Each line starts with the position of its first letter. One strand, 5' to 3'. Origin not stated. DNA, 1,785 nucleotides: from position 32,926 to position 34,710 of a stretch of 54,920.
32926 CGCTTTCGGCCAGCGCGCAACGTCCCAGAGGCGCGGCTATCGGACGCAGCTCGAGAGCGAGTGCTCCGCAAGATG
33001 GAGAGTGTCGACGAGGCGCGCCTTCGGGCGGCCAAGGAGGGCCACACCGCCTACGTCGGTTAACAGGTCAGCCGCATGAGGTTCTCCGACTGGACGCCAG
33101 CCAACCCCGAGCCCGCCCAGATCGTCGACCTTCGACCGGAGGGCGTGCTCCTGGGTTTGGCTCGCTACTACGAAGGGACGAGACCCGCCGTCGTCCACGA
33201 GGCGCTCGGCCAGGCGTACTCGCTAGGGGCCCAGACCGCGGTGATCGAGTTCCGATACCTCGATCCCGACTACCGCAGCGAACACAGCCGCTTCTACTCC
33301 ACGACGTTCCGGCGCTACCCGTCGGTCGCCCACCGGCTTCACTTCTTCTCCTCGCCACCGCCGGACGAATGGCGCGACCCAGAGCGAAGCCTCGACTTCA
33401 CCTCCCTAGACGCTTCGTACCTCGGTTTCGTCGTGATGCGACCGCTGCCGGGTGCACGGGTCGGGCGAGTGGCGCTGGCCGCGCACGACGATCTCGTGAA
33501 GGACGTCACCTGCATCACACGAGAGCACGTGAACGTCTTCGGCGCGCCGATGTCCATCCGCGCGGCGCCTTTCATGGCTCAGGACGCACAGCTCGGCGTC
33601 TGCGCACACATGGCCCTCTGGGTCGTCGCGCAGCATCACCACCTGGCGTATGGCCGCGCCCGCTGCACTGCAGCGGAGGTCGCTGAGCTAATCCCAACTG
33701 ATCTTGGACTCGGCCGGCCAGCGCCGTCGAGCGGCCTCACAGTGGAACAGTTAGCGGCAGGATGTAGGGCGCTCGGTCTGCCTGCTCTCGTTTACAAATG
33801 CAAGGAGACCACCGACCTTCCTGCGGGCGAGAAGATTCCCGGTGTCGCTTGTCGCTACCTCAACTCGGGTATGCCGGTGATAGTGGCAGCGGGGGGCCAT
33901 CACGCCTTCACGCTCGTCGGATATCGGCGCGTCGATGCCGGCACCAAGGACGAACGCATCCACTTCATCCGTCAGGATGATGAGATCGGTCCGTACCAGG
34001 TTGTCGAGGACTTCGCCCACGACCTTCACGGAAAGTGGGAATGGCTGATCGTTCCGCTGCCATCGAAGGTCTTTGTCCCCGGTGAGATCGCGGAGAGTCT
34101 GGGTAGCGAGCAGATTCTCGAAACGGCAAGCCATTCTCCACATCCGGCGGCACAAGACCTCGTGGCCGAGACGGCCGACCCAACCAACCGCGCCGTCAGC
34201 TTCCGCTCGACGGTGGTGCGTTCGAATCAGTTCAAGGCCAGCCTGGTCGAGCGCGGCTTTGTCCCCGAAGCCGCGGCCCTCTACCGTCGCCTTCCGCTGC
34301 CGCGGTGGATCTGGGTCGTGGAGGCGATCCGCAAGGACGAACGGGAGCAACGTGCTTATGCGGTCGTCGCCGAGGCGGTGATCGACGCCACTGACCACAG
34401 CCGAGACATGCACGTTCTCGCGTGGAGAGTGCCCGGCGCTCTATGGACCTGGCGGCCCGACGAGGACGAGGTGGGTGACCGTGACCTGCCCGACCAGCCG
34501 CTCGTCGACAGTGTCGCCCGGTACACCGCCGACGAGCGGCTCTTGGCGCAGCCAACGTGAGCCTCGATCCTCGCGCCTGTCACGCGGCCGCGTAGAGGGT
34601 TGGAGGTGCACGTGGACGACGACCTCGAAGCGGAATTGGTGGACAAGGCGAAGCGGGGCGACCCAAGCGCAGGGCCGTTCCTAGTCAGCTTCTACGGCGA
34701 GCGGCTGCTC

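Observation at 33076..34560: Large papain-like Cys peptidase candidate embedded in the Ubl operon (second protease besides JAB)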

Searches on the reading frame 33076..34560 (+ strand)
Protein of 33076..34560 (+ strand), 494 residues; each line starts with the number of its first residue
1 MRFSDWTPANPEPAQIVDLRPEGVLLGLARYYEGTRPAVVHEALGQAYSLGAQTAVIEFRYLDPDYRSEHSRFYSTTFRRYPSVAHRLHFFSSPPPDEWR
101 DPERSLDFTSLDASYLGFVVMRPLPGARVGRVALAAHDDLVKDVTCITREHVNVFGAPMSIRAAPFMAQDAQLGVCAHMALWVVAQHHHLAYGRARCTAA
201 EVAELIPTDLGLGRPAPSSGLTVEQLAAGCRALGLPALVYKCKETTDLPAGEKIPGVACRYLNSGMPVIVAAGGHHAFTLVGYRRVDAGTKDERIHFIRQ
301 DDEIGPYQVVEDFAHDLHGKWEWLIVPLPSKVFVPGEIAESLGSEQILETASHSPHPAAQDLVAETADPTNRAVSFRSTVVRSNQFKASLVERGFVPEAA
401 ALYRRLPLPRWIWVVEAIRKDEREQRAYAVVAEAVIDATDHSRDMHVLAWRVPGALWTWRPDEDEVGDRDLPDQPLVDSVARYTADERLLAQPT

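Call 4: search_protein_families(library=pfam, proteins=[window:33076-34560:+], max_evalue=1)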
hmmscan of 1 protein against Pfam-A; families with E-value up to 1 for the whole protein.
window:33076-34560:+ (494 aa): 1 family
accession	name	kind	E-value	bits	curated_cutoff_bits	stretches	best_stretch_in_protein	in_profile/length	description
PF19794.4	DUF6278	-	0.088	12.9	26.4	0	98-128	68-99/145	Family of unknown function (DUF6278)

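Call 6: find_homologous_proteins(query=window:33076-34557:+)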
Query window:33076-34557:+ (494 aa): 295 proteins with E <= 0.001 among 8000 candidates; the best 120 are listed.
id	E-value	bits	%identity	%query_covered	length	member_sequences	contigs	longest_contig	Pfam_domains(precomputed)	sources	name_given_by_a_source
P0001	0.0e+0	1137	100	100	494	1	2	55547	-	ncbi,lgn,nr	ncbi:MAG: hypothetical protein H0W70_00140 [Actinobacteria bacterium]|nr:hypothetical protein [Actin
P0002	2.7e-273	925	81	100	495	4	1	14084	-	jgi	jgi:hypothetical protein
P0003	2.5e-268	909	80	100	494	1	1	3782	-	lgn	-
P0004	4.3e-267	905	79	100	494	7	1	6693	-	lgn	-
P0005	3.4e-264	895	78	100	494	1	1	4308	-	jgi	-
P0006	2.2e-263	893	79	100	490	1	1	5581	-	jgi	jgi:hypothetical protein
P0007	2.3e-263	892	79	100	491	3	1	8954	-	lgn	-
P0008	1.1e-260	884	77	100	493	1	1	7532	-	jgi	jgi:hypothetical protein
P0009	3.1e-258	876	76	100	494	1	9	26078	-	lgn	-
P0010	4.2e-257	872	78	100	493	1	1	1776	-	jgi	jgi:hypothetical protein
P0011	1.3e-256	870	77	100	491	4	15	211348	-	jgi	jgi:hypothetical protein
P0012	2.0e-256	870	76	100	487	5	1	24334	-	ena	-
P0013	2.4e-252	856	75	100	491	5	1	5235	-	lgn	-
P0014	5.4e-251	852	74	100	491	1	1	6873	-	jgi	jgi:hypothetical protein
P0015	5.7e-251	852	76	100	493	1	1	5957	-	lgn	-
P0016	2.5e-250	849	74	100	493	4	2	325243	-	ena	-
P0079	1.5e-140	487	49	97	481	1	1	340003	-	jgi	jgi:hypothetical protein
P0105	1.7e-134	467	50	93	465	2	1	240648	-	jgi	jgi:hypothetical protein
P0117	7.7e-133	462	46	98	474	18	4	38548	-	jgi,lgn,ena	-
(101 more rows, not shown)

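Call 11: search_solved_structures(query=A1, max_evalue=10, show_alignments=3)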
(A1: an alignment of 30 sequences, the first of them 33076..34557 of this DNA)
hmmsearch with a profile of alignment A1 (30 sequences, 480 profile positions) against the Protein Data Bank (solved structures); distinct sequences matched with E-value up to 10: 0.

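Call 12: search_protein_families(library=ncbifam, proteins=[window:33076-34557:+], max_evalue=1)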
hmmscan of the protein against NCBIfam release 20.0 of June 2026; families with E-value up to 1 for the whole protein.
window:33076-34557:+ (494 aa): 1 family
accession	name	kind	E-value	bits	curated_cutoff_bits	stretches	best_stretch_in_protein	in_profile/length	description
NF003613.0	PRK05257.3-4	subfamily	0.19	10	728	1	371-453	77-157/494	malate:quinone oxidoreductase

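Call 13: search_protein_families(library=padloc, proteins=[window:33076-34557:+], max_evalue=1)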
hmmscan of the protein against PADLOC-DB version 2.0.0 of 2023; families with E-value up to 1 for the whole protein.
window:33076-34557:+ (494 aa): 0 families

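Call 17: find_encoding_contigs(protein=P0016, flank=8000, max_places=2)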
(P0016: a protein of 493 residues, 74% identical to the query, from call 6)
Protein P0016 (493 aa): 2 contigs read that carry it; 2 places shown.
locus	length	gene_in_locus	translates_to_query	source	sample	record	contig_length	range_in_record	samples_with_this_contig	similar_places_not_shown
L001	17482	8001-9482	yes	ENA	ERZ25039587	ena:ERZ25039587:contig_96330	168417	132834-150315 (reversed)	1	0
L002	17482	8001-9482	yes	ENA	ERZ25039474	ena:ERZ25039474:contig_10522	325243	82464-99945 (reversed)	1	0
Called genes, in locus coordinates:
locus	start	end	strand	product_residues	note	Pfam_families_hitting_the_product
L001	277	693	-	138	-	-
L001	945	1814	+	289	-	-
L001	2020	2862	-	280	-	-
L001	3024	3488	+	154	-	-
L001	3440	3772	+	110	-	PF06114:Peptidase_M78 (weak)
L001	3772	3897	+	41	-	-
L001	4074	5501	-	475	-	PF04471:Mrr_cat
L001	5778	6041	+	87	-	PF14452:Multi_ubiq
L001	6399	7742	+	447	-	PF00899:ThiF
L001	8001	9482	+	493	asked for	-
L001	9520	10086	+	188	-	PF08281:Sigma70_r4_2, PF04545:Sigma70_r4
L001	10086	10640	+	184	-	-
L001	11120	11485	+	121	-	PF00436:SSB, PF01336:tRNA_anti-codon (weak)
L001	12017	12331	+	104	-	-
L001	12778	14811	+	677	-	PF08751:TrwC, PF13401:AAA_22 (faint), PF13245:AAA_19, PF13604:AAA_30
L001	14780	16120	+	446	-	-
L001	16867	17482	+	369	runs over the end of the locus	PF00572:Ribosomal_L13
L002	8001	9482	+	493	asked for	-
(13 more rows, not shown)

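Call 19: predict_structure(alignment_id=A1)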
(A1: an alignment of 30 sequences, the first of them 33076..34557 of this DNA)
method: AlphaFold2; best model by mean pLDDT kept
length: 494 residues; sequences in the alignment: 30
mean_pLDDT: 86.2   pTM: 0.89
mean pLDDT of the five models: 86.2, 85.7, 85.5, 85.0, 83.0
residues with pLDDT >= 90: 281; 70-90: 153; 50-70: 38; < 50: 22
segments of 3 or more residues with pLDDT < 50: 70-80, 209-219
pLDDT, mean of each block of 10 residues (from residue 1): 62 88 91 83 93 92 68 45 78 91 85 95 70 92 93 92 88 73 94 87 66 41 82 90 88 92 96 89 89 91 93 88 93 91 96 95 86 90 96 94 93 96 91 94 82 95 90 93 88 76
secondary structure, 60 per line:
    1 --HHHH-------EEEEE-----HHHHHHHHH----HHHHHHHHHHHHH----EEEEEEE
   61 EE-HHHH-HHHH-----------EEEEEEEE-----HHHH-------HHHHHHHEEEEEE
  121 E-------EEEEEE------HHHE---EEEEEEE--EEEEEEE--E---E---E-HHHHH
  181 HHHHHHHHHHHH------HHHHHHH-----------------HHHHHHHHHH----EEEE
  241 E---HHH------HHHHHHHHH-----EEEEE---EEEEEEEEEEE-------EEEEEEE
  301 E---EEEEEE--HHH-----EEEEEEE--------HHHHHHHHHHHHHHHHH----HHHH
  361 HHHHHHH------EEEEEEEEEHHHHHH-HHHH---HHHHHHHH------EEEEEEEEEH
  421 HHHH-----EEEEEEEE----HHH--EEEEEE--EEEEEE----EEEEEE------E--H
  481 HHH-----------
elements in order: H3-6 E14-18 H24-32 H37-49 E54-62 H64-67 H69-72 E84-91 H97-100 H108-114 E115-121 E129-134 E148-154 E157-163 H176-192 H199-205 H223-232 E237-241 H254-262 E268-272 E276-286 E294-301 E305-310 E321-327 H336-352 H357-367 E374-382 H383-388 H390-393 H397-404 E411-419 H420-424 E430-437 E447-452 E455-460 E465-470 H480-483

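Call 22: fold_search(model_id=the predicted structure, library=pdb)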
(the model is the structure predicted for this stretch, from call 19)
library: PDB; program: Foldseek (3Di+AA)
matches with E <= 10: 585; with E <= 0.001: 3
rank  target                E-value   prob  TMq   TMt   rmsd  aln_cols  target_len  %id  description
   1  6v9z_A                4.2e-04  0.99  0.21  0.15  21.0       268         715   13  Cryo-EM structure of PCAT1 bound to its CtA peptide substrate (released 2020-01-22)
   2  1x9y_A                5.9e-04  0.97  0.24  0.33  16.4       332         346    9  The prostaphopain B structure (released 2004-11-23)
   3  7n87_MODEL_1_A        8.5e-04  1.00  0.21  0.60   5.4       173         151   16  Solution NMR structure of peptidase domain from Clostridium thermocellum PCAT1 (released 2021-12-29)
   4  6mpz_B                1.4e-03  1.00  0.21  0.68   4.3       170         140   15  Crystal structure of a double glycine motif protease from AMS/PCAT transporter in complex with the leader peptide (released 2019-02-06)
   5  6mpz_D                1.7e-03  1.00  0.21  0.67   4.6       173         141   16  Crystal structure of a double glycine motif protease from AMS/PCAT transporter in complex with the leader peptide (released 2019-02-06)
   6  6mpz_A                1.7e-03  1.00  0.21  0.64   4.8       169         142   18  Crystal structure of a double glycine motif protease from AMS/PCAT transporter in complex with the leader peptide (released 2019-02-06)
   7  3b79                  2.5e-03  1.00  0.20  0.64   4.6       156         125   15  Crystal structure of the N-terminal peptidase C39 like domain of the toxin secretion ATP-binding protein from Vibrio par (released 2007-11-13)
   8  8dck_A                3.0e-03  0.99  0.22  0.16  18.6       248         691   15  Structure of hemolysin A secretion system HlyB/D complex, ATP-bound (released 2022-09-14)
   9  1cv8                  6.5e-03  1.00  0.23  0.59   5.1       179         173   15  STAPHOPAIN, CYSTEINE PROTEINASE FROM STAPHYLOCOCCUS AUREUS V8 (released 1998-10-14)
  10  1pxv_A                1.3e-02  0.99  0.24  0.56   4.7       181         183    9  The staphostatin-staphopain complex: a forward binding inhibitor in complex with its target cysteine protease (released 2003-10-21)
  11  1y4h_A                1.3e-02  0.98  0.23  0.56   5.4       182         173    8  Wild type staphopain-staphostatin complex (released 2005-01-18)
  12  8oig_A                1.6e-02  0.99  0.23  0.58   5.3       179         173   15  Crystal Structure of Staphopain C from Staphylococcus aureus (released 2023-06-21)
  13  6qx9_B3               1.6e-02  0.08  0.09  0.04  18.9       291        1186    9  Structure of a human fully-assembled precatalytic spliceosome (pre-B complex). (released 2019-04-17)
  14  22oc                  1.8e-02  0.82  0.18  0.39  10.6       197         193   14  Crystal structure of P210 CD lyase (released 2026-03-18)
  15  1df0_A                1.9e-02  0.87  0.18  0.15  11.5       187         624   12  Crystal structure of M-Calpain (released 2000-06-21)
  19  7oiy_A                5.2e-02  0.80  0.22  0.40   8.7       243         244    7  Crystal structure of the ZUFSP family member Mug105 (released 2022-02-02)
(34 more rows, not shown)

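Call 25: search_protein_families(library=pfam, alignment_id=A1, max_evalue=10)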
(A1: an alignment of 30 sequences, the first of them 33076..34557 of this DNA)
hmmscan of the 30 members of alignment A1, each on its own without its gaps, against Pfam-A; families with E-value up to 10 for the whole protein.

A. member 1, window:33076-34557:+ (494 aa): 1 family
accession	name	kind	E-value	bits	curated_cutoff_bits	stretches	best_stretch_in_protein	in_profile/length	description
PF19794.4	DUF6278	-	0.088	12.9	26.4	1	98-128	68-99/145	Family of unknown function (DUF6278)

B. families by the number of members that match (of 30 scanned): 4 families
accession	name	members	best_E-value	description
PF19794.4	DUF6278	2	0.088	Family of unknown function (DUF6278)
PF08708.16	PriCT_1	1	0.16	Primase C terminal 1 (PriCT-1)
PF11483.13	DUF3209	1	0.18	Protein of unknown function (DUF3209)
PF22824.1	THAP9_C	1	0.35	DNA transposase THAP9, C-terminal domain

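Call 27: search_protein_representatives(alignment_id=A1)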
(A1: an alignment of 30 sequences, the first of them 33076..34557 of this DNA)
Query: 30 sequences, 480 profile positions. Proteins with E-value up to 0.001 (for the whole library): 4401; up to 1e-10: 3638; up to 1e-30: 1379. The best 150 are listed.
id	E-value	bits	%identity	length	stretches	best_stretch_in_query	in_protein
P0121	1.7e-175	600.6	-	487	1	3-460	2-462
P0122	3.6e-173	592.9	-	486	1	4-474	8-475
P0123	1.3e-165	567.9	-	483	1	3-456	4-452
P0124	6.3e-162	555.8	-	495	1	2-474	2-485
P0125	2.4e-158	544.0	-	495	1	11-466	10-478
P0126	3.3e-153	527.0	-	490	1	1-466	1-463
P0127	3.9e-151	520.2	-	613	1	34-474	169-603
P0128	1.9e-146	504.7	-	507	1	22-459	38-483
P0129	4.6e-145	500.2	-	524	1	5-456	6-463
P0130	8.0e-144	496.1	-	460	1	35-476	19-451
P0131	7.1e-140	483.1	-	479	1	4-459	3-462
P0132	6.2e-126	437.1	-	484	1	1-467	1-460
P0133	2.0e-120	418.9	-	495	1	12-449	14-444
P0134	6.6e-118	410.6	-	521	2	12-350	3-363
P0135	1.2e-117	409.8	-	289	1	181-471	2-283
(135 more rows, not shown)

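Call 35: find_related_loci(query=A1, collection=genome_contigs, flank=8000)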
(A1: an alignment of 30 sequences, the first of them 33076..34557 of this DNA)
Query A1 (494 aa) in genome_contigs; peptide patterns used: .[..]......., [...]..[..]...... (x = any residue, [..] = any of these).
61 stretches matched a pattern; 22 encode a relative of the query (tblastn E <= 1e-3); 22 distinct loci.
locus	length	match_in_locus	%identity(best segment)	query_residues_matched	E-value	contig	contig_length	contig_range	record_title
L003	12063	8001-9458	73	3-493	0e+0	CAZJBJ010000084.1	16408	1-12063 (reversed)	MAG TPA_asm: uncultured Bifidobacteriaceae bacterium isolate SRP150892_co2_122 genome assembly, contig: NODE_4997_length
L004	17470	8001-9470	73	1-494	0e+0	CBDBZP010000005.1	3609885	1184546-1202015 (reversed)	MAG: Acidimicrobiales bacterium isolate ee2db326-23da-4d27-a197-4eb55e4ff451 genome assembly, contig: contig_5, whole ge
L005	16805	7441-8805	50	12-481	6e-144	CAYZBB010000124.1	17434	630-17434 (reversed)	MAG TPA_asm: uncultured Actinomycetes bacterium isolate SRP342105_co1_274 genome assembly, contig: NODE_4363_length_1743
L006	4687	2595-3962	49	1-465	6e-146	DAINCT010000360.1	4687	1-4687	MAG TPA_asm: Chloroflexota bacterium isolate CTOTU41323 NODE_17420_length_4687_cov_3.994819, whole genome shotgun sequen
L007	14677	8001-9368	48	1-465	1e-142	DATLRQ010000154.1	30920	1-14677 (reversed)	MAG TPA_asm: Candidatus Micrarchaeaceae archaeon isolate SMAG_U13908 k141_421489, whole genome shotgun sequence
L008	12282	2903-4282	48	1-470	3e-139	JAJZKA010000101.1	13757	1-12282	MAG: Actinomycetes bacterium isolate LSA5.bin8 NODE_6649_length_13757_cov_2.461849, whole genome shotgun sequence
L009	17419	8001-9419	47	1-482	5e-137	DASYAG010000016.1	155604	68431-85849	MAG TPA_asm: Acidothermaceae bacterium isolate SMAG_U4874 k141_278989, whole genome shotgun sequence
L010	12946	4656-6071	49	1-480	3e-137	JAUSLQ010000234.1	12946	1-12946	MAG: Actinomycetota bacterium isolate E19_concoct.bin.17_sub E19_k141_73160, whole genome shotgun sequence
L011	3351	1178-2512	50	6-466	1e-141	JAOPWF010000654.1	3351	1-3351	MAG: Mycobacterium sp. isolate RYN_167 scaffold_919243, whole genome shotgun sequence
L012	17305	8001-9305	49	12-465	2e-133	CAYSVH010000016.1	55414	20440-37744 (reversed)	MAG TPA_asm: uncultured Bifidobacteriaceae bacterium isolate binchicken_co179_167 genome assembly, contig: NODE_1811_len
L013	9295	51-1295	52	35-466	7e-133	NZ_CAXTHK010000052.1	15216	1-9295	MAG: uncultured Jatrophihabitans sp. isolate public_SRR11456914_metawrap_bin.17 public_SRR11456914_metawrap_bin.17_52, w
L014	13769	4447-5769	48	14-464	5e-133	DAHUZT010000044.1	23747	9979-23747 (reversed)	MAG TPA_asm: Acidimicrobiaceae bacterium isolate clean285 k141_396392, whole genome shotgun sequence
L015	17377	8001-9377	47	1-470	7e-132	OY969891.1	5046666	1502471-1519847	MAG: uncultured Acidimicrobiaceae bacterium isolate MFD09286.bin.1.140 genome assembly, chromosome: 1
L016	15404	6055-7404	49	12-476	2e-131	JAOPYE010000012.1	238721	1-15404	MAG: Marmoricola sp. isolate RYN_219 scaffold_974696, whole genome shotgun sequence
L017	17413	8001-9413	47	3-481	1e-129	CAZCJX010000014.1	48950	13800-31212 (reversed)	MAG TPA_asm: uncultured Actinomycetes bacterium isolate SRP272529_co2_40 genome assembly, contig: NODE_970_length_48950_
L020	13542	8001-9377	40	13-465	2e-93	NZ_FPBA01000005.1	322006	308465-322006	Geodermatophilus amargosae strain DSM 46136, whole genome shotgun sequence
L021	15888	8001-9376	42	3-466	9e-93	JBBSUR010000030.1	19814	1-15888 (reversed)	MAG: Mycobacteriales bacterium isolate SVL2_sbin.50 SVL2_sbin.50_k141_1040484_length_19814_cov_38.1108, whole genome sho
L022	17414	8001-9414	45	1-482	2e-78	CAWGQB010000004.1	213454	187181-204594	MAG: uncultured proteobacterium isolate MFD04463.bin.2.159 genome assembly, contig: contig_24841, whole genome shotgun s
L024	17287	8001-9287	34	3-439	5e-61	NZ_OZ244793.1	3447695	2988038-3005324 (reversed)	MAG: Candidatus Poriferisocius sp. isolate eb953f55-d217-44be-823b-51f5cc7e01cb chromosome 1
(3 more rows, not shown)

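Call 37: find_encoding_contigs(protein=P0079, flank=9000, max_places=1)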
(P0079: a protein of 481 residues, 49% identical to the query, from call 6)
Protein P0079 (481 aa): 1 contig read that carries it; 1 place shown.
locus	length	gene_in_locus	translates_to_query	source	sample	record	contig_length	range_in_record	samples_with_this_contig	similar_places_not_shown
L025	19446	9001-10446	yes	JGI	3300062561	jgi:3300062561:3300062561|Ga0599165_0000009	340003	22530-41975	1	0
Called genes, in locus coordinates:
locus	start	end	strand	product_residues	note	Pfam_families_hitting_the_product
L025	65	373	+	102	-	-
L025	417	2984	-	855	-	PF04851:ResIII (faint)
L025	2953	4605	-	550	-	PF07669:Eco57I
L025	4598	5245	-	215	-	PF02384:N6_Mtase (weak)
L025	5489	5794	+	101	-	-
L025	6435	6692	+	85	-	-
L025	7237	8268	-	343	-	PF18144:SMODS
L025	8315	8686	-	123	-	-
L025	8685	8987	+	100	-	-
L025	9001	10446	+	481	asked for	-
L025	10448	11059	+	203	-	PF04542:Sigma70_r2 (weak), PF04545:Sigma70_r4, PF08281:Sigma70_r4_2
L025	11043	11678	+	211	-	-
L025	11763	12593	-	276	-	PF26164:Bact_GSDM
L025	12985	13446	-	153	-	-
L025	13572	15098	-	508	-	PF03704:BTAD (weak), PF14559:TPR_19 (weak)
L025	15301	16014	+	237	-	-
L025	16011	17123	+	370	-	-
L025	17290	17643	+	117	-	PF01402:RHH_1 (weak)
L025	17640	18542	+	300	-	PF18555:MobL (weak)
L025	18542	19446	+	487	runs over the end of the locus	PF02534:T4SS-DNA_transf, PF10412:TrwB_AAD_bind, PF12696:TraG-D_C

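Call 38: find_encoding_contigs(protein=P0105, flank=9000, max_places=1)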
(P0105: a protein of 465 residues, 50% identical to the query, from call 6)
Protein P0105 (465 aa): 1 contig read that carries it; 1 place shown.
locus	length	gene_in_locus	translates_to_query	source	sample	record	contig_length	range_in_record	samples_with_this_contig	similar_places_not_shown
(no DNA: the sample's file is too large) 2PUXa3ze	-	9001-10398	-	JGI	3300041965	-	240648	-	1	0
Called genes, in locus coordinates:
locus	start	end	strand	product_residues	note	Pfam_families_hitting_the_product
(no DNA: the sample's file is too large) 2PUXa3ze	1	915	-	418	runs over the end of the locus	PF07690:MFS_1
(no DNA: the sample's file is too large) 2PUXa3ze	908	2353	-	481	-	PF00501:AMP-binding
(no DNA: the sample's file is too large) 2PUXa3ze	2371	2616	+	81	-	-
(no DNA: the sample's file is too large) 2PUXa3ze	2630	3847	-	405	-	PF02786:CPSase_L_D2 (faint)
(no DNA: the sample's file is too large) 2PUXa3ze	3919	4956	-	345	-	-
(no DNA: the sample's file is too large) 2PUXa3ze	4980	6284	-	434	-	PF00668:Condensation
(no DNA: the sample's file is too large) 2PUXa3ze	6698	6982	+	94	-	PF14452:Multi_ubiq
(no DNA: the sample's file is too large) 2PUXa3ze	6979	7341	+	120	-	PF14462:Prok-E2_E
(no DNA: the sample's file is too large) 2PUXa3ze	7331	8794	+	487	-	PF00899:ThiF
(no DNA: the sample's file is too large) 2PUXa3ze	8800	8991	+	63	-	-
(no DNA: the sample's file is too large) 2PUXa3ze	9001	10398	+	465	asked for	-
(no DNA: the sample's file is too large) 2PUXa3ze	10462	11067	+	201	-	PF04542:Sigma70_r2 (weak), PF08281:Sigma70_r4_2, PF04545:Sigma70_r4 (weak)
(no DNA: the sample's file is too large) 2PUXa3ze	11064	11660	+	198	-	-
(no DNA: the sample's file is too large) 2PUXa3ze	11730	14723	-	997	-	PF13424:TPR_12 (faint), PF03704:BTAD, PF00931:NB-ARC (weak), PF13401:AAA_22 (weak)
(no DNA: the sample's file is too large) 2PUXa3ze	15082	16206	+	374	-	PF00691:OmpA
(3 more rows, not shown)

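Call 39: find_encoding_contigs(protein=P0117, flank=9000, max_places=2)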
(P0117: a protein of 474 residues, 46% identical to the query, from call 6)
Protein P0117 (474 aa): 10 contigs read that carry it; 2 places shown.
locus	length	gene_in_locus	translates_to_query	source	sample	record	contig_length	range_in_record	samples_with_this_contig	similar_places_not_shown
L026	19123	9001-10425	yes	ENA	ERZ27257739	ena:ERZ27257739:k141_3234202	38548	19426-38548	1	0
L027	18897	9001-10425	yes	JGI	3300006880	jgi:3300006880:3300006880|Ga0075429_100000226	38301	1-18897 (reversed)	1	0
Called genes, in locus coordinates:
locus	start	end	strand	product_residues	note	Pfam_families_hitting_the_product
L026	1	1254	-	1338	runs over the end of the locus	PF02384:N6_Mtase (faint), PF20473:MmeI_Mtase (weak), PF07669:Eco57I, PF20473:MmeI_Mtase, PF20466:MmeI_TRD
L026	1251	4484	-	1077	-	PF00176:SNF2-rel_dom, PF04851:ResIII (weak), PF00271:Helicase_C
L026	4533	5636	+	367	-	PF13560:HTH_31 (weak), PF06114:Peptidase_M78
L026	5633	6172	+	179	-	PF11848:DUF3368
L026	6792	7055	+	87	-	PF14452:Multi_ubiq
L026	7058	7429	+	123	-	PF14462:Prok-E2_E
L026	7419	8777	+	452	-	PF00899:ThiF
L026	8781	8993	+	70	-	-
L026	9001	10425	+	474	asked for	-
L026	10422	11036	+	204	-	PF04542:Sigma70_r2, PF08281:Sigma70_r4_2, PF04545:Sigma70_r4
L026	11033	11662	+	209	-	-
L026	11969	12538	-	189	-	-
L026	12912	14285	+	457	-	-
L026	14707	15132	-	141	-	-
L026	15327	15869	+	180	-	PF00400:WD40 (faint), PF25391:WD40_Gbeta (weak)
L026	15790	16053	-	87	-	PF13328:HD_4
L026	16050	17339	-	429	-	PF13560:HTH_31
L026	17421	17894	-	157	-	PF03479:PCC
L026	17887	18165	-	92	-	-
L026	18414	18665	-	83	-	-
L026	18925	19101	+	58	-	PF07411:DUF1508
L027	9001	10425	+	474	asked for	-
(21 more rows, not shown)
